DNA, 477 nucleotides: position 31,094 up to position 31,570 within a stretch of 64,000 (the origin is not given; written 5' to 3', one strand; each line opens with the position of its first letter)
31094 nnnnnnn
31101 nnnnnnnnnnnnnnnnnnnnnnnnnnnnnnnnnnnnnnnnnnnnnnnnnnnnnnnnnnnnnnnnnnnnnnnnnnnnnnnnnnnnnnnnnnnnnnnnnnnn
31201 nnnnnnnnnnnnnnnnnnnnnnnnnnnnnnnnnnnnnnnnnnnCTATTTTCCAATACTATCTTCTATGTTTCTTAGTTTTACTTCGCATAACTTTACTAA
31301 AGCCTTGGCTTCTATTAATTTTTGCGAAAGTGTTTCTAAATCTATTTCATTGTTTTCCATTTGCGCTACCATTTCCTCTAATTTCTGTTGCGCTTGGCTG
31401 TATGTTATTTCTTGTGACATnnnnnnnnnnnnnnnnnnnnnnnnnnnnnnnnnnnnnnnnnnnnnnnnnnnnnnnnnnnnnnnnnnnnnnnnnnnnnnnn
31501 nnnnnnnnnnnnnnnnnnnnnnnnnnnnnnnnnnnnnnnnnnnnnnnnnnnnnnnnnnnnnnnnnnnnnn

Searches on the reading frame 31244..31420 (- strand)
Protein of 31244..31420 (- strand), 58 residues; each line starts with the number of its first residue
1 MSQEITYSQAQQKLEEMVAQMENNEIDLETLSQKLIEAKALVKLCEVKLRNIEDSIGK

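Call 6: search_protein_families(library=pfam, proteins=[window:31244-31420:-], max_evalue=0.1)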
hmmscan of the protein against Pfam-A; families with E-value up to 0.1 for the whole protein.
window:31244-31420:- (58 aa): 3 families
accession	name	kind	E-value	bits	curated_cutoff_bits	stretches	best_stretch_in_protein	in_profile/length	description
PF02609.21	Exonuc_VII_S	-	1.3e-10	41.5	24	1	7-56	1-50/52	Exonuclease VII small subunit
PF06160.17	EzrA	-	0.014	14.1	39.6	1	6-52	445-491/557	Septation ring formation regulator, EzrA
PF20070.4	DUF6466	-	0.035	15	25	1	7-36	1-30/146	Family of unknown function (DUF6466)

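Call 8: find_encoding_contigs(protein=window:31244-31420:-, flank=6000, max_places=8)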
Protein window:31244-31420:- (58 aa): 12 contigs read that carry it; 8 places shown.
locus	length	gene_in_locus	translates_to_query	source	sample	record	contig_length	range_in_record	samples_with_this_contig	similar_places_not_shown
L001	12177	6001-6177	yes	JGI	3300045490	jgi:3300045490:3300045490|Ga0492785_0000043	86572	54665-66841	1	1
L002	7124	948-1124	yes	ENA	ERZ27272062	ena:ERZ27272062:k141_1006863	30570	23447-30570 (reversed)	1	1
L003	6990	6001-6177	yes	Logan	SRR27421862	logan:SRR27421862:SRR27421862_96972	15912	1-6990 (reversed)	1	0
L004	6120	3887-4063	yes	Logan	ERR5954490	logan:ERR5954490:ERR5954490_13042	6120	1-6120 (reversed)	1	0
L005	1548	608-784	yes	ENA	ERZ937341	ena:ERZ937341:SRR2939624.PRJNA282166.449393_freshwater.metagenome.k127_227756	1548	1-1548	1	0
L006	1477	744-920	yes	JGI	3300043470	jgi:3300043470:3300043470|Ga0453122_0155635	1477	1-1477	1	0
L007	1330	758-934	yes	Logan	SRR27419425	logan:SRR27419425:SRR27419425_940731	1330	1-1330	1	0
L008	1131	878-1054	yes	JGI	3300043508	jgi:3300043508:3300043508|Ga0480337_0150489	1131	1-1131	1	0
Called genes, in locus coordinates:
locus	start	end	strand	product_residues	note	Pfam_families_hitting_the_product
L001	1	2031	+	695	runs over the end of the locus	PF07676:PD40 (faint), PF26550:Tricorn_2nd, PF26549:Tricorn_N (weak), PF02129:Peptidase_S15, PF00561:Abhydrolase_1 (weak), PF00326:Peptidase_S9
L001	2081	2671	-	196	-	PF07920:DUF1684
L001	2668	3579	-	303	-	PF11551:Omp28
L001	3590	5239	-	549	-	PF19494:DUF6029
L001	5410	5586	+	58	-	-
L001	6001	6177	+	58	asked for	PF02609:Exonuc_VII_S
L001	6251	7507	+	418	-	PF12704:MacB_PCD, PF02687:FtsX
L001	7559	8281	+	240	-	PF00081:Sod_Fe_N, PF02777:Sod_Fe_C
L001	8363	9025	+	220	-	PF08889:WbqC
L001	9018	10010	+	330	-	PF00581:Rhodanese, PF26341:AAA_SelU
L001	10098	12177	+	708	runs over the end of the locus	PF09371:Tex_N, PF22706:Tex_central_region, PF14639:YqgF (weak), PF16921:Tex_YqgF, PF14635:HHH_7, PF12836:HHH_3, PF17674:HHH_9, PF00575:S1, +1 more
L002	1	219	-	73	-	?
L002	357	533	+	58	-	-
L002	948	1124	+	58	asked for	PF02609:Exonuc_VII_S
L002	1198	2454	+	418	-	PF12704:MacB_PCD, PF02687:FtsX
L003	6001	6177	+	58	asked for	PF02609:Exonuc_VII_S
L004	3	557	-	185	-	?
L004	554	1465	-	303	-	PF11551:Omp28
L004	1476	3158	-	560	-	PF19494:DUF6029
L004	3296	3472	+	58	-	-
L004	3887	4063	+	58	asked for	PF02609:Exonuc_VII_S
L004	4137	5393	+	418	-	PF12704:MacB_PCD, PF02687:FtsX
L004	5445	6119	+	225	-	?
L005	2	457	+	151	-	?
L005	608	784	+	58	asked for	PF02609:Exonuc_VII_S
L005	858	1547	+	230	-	?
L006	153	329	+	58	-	-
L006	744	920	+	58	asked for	PF02609:Exonuc_VII_S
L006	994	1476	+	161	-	?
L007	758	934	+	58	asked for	PF02609:Exonuc_VII_S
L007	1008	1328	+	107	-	?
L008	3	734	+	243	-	?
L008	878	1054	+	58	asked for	PF02609:Exonuc_VII_S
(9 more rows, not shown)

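Call 15: find_homologous_proteins(query=L008:3-734:+, max_evalue=1e-10)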
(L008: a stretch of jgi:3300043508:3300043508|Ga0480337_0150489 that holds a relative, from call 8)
Query L008:3-734:+ (243 aa): 952 proteins with E <= 1e-10 among 1256 candidates; the best 120 are listed.
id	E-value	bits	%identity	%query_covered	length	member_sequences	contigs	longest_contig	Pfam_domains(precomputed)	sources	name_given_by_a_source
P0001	9.1e-153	525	99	100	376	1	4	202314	PF02601.21,PF13742.13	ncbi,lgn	-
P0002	5.0e-152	522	98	100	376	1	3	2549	PF02601.21,PF13742.13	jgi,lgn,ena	jgi:exodeoxyribonuclease VII large subunit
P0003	5.4e-152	522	98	100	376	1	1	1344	PF02601.21,PF13742.13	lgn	-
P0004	7.2e-152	522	98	100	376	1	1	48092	PF02601.21,PF13742.13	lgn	-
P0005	9.7e-152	521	98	100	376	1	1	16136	PF02601.21,PF13742.13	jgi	jgi:exodeoxyribonuclease VII large subunit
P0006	1.8e-151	520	98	100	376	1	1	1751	PF02601.21,PF13742.13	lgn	-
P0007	2.6e-151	520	97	100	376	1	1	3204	PF02601.21,PF13742.13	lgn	-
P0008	2.9e-151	520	98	100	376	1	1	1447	PF02601.21,PF13742.13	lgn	-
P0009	5.8e-151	519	97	100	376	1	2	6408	PF02601.21,PF13742.13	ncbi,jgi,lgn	jgi:exodeoxyribonuclease VII large subunit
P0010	8.1e-151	518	96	100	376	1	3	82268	PF02601.21,PF13742.13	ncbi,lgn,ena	-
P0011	9.1e-151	518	98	100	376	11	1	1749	PF02601.21,PF13742.13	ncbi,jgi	jgi:exodeoxyribonuclease VII large subunit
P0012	1.3e-150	518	96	100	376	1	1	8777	PF02601.21,PF13742.13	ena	-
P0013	1.3e-150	518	96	100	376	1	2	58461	PF02601.21,PF13742.13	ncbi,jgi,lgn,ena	jgi:exodeoxyribonuclease VII large subunit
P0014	2.2e-150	517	96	100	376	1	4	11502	PF02601.21,PF13742.13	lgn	-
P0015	2.7e-150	517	98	100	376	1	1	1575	PF02601.21,PF13742.13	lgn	-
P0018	4.5e-150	516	96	100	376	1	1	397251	PF02601.21,PF13742.13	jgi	-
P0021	2.4e-149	513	96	100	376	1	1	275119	PF02601.21,PF13742.13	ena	-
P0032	2.2e-137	474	88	100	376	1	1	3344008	PF02601.21,PF13742.13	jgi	jgi:exodeoxyribonuclease VII large subunit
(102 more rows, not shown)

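Call 16: find_encoding_contigs(protein=P0001, flank=8000, max_places=3)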
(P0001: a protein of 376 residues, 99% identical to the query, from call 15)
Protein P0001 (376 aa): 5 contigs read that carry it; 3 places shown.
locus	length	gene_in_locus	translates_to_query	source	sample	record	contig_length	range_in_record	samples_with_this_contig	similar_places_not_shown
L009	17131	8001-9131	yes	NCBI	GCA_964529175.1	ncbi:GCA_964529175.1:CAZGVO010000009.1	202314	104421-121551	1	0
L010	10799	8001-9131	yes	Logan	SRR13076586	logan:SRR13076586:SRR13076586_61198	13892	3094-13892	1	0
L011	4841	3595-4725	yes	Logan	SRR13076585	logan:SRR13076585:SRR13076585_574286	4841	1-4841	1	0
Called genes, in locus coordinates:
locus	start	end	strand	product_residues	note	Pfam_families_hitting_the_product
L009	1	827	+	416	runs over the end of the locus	PF25919:BSH_CusB (faint), PF25973:BSH_CzcB (weak), PF25975:CzcB_C (faint)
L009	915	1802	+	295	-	PF01904:DUF72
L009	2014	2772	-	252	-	PF01381:HTH_3, PF12844:HTH_19 (weak), PF00717:Peptidase_S24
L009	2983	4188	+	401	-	PF00817:IMS, PF11799:IMS_C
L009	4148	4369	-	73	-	-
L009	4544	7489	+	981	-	PF02811:PHP, PF07733:DNA_pol3_alpha, PF17657:DNA_pol3_finger, PF14579:HHH_6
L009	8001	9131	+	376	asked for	PF13742:tRNA_anti_2, PF02601:Exonuc_VII_L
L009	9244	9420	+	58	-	PF02609:Exonuc_VII_S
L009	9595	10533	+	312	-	PF00491:Arginase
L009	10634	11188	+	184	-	PF00886:Ribosomal_S16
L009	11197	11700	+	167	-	PF01782:RimM, PF24986:PRC_RimM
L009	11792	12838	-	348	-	PF02547:Queuosine_synth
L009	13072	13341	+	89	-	-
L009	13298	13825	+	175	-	PF01590:GAF, PF13185:GAF_2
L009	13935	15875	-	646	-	PF02518:HATPase_c, PF00204:DNA_gyraseB, PF01751:Toprim, PF00986:DNA_gyraseB_C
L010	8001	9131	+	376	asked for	PF13742:tRNA_anti_2, PF02601:Exonuc_VII_L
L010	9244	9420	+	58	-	PF02609:Exonuc_VII_S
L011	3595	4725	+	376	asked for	PF13742:tRNA_anti_2, PF02601:Exonuc_VII_L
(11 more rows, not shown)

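Call 17: find_encoding_contigs(protein=P0032, flank=8000, max_places=2)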
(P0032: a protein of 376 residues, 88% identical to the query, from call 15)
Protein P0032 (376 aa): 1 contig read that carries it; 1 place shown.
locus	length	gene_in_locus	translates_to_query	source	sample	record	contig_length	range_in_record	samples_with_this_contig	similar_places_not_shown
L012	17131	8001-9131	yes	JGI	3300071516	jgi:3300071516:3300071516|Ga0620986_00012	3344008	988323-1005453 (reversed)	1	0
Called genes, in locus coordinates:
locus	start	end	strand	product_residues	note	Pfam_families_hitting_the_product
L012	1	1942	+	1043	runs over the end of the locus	PF00873:ACR_tran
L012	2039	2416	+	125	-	PF13366:PDDEXK_3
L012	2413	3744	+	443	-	PF02321:OEP (weak)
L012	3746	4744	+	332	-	PF01545:Cation_efflux, PF16916:ZT_dimer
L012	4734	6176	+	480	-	PF25973:BSH_CzcB (weak)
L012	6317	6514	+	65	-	-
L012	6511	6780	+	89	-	PF05016:ParE_toxin (weak)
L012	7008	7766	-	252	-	PF01381:HTH_3, PF12844:HTH_19 (weak), PF00717:Peptidase_S24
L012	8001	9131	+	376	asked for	PF13742:tRNA_anti_2, PF02601:Exonuc_VII_L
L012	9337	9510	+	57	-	PF02609:Exonuc_VII_S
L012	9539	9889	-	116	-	-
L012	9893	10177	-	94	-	-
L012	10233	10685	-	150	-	-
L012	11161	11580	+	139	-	-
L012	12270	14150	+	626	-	PF12833:HTH_18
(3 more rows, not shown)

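Call 19: find_encoding_contigs(protein=P0005, flank=8000, max_places=2)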
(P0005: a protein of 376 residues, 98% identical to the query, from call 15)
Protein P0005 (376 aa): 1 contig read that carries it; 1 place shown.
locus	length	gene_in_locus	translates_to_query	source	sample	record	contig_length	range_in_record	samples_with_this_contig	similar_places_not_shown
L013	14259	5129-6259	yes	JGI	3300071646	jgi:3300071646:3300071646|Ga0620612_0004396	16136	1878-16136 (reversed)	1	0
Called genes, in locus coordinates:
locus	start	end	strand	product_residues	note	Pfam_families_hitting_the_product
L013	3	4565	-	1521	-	?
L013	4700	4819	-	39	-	-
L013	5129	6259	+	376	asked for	PF13742:tRNA_anti_2, PF02601:Exonuc_VII_L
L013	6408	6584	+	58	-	PF02609:Exonuc_VII_S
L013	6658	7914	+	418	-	PF12704:MacB_PCD, PF02687:FtsX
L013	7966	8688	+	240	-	PF00081:Sod_Fe_N, PF02777:Sod_Fe_C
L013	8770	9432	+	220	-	PF08889:WbqC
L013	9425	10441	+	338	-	PF00581:Rhodanese, PF26341:AAA_SelU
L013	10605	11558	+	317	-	-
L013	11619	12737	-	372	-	PF01702:TGT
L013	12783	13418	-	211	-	PF13568:OMP_b-brl_2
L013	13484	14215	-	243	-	PF01209:Ubie_methyltran, PF13489:Methyltransf_23 (weak), PF08241:Methyltransf_11, PF08242:Methyltransf_12, PF13649:Methyltransf_25, PF13847:Methyltransf_31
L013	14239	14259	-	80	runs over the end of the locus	PF22264:DUF6952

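Call 20: find_encoding_contigs(protein=P0010, flank=8000, max_places=3)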
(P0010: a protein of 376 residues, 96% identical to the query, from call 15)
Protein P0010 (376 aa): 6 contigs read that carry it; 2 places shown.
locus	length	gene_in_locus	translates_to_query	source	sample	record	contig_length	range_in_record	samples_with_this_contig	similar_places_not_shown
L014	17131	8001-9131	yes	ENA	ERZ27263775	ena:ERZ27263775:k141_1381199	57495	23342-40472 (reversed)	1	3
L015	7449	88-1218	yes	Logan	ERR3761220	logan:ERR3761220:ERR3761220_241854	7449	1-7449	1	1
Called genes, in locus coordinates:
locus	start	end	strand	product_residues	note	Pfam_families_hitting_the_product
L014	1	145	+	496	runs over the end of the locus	PF00221:Lyase_aromatic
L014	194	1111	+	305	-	PF00756:Esterase, PF12146:Hydrolase_4 (faint)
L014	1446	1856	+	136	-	-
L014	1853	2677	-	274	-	-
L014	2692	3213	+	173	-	-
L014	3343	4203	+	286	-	PF17827:PrmC_N (weak), PF03602:Cons_hypoth95 (weak), PF02527:GidB, PF05175:MTS, PF06325:PrmA, PF13847:Methyltransf_31, PF01170:UPF0020 (weak), PF13649:Methyltransf_25, +3 more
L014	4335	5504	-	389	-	-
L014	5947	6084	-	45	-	PF18962:Por_Secre_tail (weak)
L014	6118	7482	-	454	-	-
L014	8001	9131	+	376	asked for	PF13742:tRNA_anti_2, PF02601:Exonuc_VII_L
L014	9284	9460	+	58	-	PF02609:Exonuc_VII_S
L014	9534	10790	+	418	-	PF12704:MacB_PCD, PF02687:FtsX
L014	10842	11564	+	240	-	PF00081:Sod_Fe_N, PF02777:Sod_Fe_C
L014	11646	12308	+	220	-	PF08889:WbqC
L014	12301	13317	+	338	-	PF00581:Rhodanese, PF26341:AAA_SelU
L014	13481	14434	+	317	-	-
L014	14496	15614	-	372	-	PF01702:TGT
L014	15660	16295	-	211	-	PF13568:OMP_b-brl_2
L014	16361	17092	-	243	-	PF01209:Ubie_methyltran, PF13489:Methyltransf_23 (weak), PF08241:Methyltransf_11, PF08242:Methyltransf_12, PF13649:Methyltransf_25, PF13847:Methyltransf_31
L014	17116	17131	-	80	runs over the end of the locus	PF22264:DUF6952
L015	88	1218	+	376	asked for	PF13742:tRNA_anti_2, PF02601:Exonuc_VII_L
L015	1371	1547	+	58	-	PF02609:Exonuc_VII_S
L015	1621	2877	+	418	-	PF12704:MacB_PCD, PF02687:FtsX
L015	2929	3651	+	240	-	PF00081:Sod_Fe_N, PF02777:Sod_Fe_C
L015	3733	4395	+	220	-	PF08889:WbqC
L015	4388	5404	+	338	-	PF00581:Rhodanese, PF26341:AAA_SelU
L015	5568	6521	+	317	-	-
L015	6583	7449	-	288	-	?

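Call 39: find_encoding_contigs(protein=P0018, flank=7000, max_places=2)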
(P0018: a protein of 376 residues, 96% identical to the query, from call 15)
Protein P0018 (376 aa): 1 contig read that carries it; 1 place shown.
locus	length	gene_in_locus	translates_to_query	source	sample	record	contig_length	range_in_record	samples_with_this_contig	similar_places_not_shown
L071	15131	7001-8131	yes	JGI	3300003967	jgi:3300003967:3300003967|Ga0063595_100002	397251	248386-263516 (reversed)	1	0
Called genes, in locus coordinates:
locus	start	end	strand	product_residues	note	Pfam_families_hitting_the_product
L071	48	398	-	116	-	-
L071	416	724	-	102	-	-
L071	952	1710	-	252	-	PF01381:HTH_3, PF12844:HTH_19 (weak), PF00717:Peptidase_S24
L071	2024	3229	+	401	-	PF00817:IMS, PF11799:IMS_C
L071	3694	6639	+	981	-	PF02811:PHP, PF07733:DNA_pol3_alpha, PF17657:DNA_pol3_finger, PF14579:HHH_6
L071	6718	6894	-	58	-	-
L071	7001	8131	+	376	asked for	PF13742:tRNA_anti_2, PF02601:Exonuc_VII_L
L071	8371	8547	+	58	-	PF02609:Exonuc_VII_S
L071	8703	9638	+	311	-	PF00491:Arginase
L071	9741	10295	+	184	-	PF00886:Ribosomal_S16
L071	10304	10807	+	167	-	PF01782:RimM, PF24986:PRC_RimM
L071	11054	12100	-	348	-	PF02547:Queuosine_synth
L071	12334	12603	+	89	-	-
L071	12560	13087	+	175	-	PF01590:GAF, PF13185:GAF_2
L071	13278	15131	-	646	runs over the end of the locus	PF02518:HATPase_c, PF00204:DNA_gyraseB, PF01751:Toprim, PF00986:DNA_gyraseB_C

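Call 40: find_encoding_contigs(protein=P0013, flank=7000, max_places=2)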
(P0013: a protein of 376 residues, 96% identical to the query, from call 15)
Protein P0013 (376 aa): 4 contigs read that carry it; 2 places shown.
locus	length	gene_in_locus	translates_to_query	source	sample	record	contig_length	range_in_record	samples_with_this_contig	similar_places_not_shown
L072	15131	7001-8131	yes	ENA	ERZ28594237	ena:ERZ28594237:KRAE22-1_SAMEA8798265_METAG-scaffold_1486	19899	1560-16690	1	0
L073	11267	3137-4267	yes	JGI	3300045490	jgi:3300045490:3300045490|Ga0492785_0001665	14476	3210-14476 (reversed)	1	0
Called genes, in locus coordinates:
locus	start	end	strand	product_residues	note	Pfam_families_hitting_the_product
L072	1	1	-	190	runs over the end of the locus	PF02545:Maf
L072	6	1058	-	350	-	PF02615:Ldh_2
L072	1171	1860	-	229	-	PF01027:Bax1-I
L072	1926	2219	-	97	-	PF02426:MIase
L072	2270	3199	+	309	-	PF08331:QueG_DUF1730, PF13484:Fer4_16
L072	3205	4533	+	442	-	-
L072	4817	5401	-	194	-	PF13585:CHU_C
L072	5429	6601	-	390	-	-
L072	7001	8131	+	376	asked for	PF13742:tRNA_anti_2, PF02601:Exonuc_VII_L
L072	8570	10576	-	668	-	PF00270:DEAD (faint), PF04851:ResIII, PF17757:UvrB_inter, PF27431:UvrB_3rd, PF00271:Helicase_C, PF12344:UvrB, PF02151:UVR (weak)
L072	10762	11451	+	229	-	-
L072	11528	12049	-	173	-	PF00578:AhpC-TSA, PF08534:Redoxin, PF00085:Thioredoxin, PF13098:Thioredoxin_2, PF13905:Thioredoxin_8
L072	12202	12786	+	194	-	PF13036:LpoB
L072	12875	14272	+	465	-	PF13424:TPR_12 (faint), PF07719:TPR_2 (faint), PF13181:TPR_8 (faint), PF00515:TPR_1 (faint)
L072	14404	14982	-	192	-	PF02661:Fic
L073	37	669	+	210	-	-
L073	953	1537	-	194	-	PF13585:CHU_C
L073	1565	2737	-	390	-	-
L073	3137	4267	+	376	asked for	PF13742:tRNA_anti_2, PF02601:Exonuc_VII_L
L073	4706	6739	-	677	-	PF00270:DEAD (faint), PF04851:ResIII, PF17757:UvrB_inter, PF27431:UvrB_3rd, PF00271:Helicase_C, PF12344:UvrB, PF02151:UVR (weak)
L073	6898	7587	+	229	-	-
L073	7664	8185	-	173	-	PF00578:AhpC-TSA, PF08534:Redoxin, PF00085:Thioredoxin, PF13098:Thioredoxin_2, PF13905:Thioredoxin_8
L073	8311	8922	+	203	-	PF13036:LpoB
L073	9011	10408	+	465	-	PF13424:TPR_12 (faint), PF07719:TPR_2 (faint), PF13181:TPR_8 (faint), PF00515:TPR_1 (faint)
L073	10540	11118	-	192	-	PF02661:Fic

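Call 44: find_encoding_contigs(protein=P0021, flank=8000, max_places=2)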
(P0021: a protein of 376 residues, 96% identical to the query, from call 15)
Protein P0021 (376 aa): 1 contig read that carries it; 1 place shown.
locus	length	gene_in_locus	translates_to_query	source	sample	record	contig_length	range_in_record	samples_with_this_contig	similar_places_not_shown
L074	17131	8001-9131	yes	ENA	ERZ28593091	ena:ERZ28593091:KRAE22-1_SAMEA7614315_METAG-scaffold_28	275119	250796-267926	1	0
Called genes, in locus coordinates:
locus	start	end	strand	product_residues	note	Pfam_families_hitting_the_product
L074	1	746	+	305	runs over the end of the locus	PF00756:Esterase, PF12146:Hydrolase_4 (weak)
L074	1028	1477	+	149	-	-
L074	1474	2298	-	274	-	-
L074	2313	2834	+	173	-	-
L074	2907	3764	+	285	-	PF17827:PrmC_N (weak), PF03602:Cons_hypoth95 (weak), PF02527:GidB (weak), PF05175:MTS, PF06325:PrmA, PF13847:Methyltransf_31, PF08242:Methyltransf_12 (weak), PF13649:Methyltransf_25, +3 more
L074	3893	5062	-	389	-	-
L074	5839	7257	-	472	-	PF13585:CHU_C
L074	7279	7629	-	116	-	-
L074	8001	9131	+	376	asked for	PF13742:tRNA_anti_2, PF02601:Exonuc_VII_L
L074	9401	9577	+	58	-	PF02609:Exonuc_VII_S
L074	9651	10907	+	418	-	PF12704:MacB_PCD, PF02687:FtsX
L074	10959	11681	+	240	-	PF00081:Sod_Fe_N, PF02777:Sod_Fe_C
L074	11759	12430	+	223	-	PF08889:WbqC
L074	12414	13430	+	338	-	PF00581:Rhodanese, PF26341:AAA_SelU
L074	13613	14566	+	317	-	-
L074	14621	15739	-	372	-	PF01702:TGT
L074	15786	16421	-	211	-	PF13568:OMP_b-brl_2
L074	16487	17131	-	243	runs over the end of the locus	PF01209:Ubie_methyltran, PF13489:Methyltransf_23 (weak), PF08241:Methyltransf_11, PF08242:Methyltransf_12, PF13649:Methyltransf_25, PF13847:Methyltransf_31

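Call 45: find_encoding_contigs(protein=P0138, flank=8000, max_places=2)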
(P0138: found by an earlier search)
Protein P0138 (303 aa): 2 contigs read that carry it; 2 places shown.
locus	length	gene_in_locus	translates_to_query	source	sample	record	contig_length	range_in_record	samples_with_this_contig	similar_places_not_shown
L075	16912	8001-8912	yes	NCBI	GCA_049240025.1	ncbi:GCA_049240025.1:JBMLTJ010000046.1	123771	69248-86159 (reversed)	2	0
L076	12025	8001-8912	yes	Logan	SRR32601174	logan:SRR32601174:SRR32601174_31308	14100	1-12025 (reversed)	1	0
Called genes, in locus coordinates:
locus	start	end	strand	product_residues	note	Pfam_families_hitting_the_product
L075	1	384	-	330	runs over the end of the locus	PF00581:Rhodanese, PF26341:AAA_SelU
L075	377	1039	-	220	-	PF08889:WbqC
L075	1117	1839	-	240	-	PF00081:Sod_Fe_N, PF02777:Sod_Fe_C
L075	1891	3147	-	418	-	PF12704:MacB_PCD, PF02687:FtsX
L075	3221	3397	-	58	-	PF02609:Exonuc_VII_S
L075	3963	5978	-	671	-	PF13448:DUF4114, PF16130:DUF4842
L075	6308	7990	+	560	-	PF19494:DUF6029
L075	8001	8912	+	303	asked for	PF11551:Omp28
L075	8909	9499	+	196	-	PF07920:DUF1684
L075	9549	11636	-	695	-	PF07676:PD40 (faint), PF26549:Tricorn_N (weak), PF26550:Tricorn_2nd, PF26549:Tricorn_N (weak), PF02129:Peptidase_S15, PF00561:Abhydrolase_1 (weak), PF00326:Peptidase_S9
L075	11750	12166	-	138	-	PF01575:MaoC_dehydratas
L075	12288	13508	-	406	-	PF06779:MFS_4 (weak), PF07690:MFS_1, PF00083:Sugar_tr, PF07690:MFS_1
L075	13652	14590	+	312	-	-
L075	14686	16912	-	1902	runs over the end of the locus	PF13385:Laminin_G_3, PF13927:Ig_3 (weak), PF13895:Ig_2 (weak), PF13385:Laminin_G_3, PF13927:Ig_3 (weak), PF13895:Ig_2 (weak), PF13927:Ig_3 (weak), PF18962:Por_Secre_tail, +7 more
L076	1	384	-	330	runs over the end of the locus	PF00581:Rhodanese, PF26341:AAA_SelU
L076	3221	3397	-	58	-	PF02609:Exonuc_VII_S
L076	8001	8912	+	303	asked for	PF11551:Omp28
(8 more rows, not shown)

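Call 47: find_encoding_contigs(protein=P0013, flank=3000, max_places=10)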
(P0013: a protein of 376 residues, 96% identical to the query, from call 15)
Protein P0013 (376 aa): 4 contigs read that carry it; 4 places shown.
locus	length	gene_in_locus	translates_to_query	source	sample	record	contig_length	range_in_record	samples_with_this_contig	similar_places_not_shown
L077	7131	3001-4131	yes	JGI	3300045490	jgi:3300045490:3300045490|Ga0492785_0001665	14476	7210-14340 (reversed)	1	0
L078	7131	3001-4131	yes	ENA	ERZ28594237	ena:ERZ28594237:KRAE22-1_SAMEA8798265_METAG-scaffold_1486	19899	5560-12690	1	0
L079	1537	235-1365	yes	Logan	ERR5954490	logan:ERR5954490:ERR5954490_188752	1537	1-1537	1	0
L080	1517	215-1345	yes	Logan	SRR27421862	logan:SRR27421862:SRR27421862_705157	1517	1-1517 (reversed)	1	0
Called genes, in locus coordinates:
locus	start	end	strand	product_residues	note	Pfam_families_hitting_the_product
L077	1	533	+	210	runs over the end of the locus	-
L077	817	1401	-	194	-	PF13585:CHU_C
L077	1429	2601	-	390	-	-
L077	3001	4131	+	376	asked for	PF13742:tRNA_anti_2, PF02601:Exonuc_VII_L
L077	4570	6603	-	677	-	PF00270:DEAD (faint), PF04851:ResIII, PF17757:UvrB_inter, PF27431:UvrB_3rd, PF00271:Helicase_C, PF12344:UvrB, PF02151:UVR (weak)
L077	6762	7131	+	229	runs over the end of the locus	-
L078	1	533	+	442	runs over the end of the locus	-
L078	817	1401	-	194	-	PF13585:CHU_C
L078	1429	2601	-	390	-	-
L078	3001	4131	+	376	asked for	PF13742:tRNA_anti_2, PF02601:Exonuc_VII_L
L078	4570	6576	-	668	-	PF00270:DEAD (faint), PF04851:ResIII, PF17757:UvrB_inter, PF27431:UvrB_3rd, PF00271:Helicase_C, PF12344:UvrB, PF02151:UVR (weak)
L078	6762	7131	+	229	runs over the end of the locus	-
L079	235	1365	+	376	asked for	PF13742:tRNA_anti_2, PF02601:Exonuc_VII_L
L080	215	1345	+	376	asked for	PF13742:tRNA_anti_2, PF02601:Exonuc_VII_L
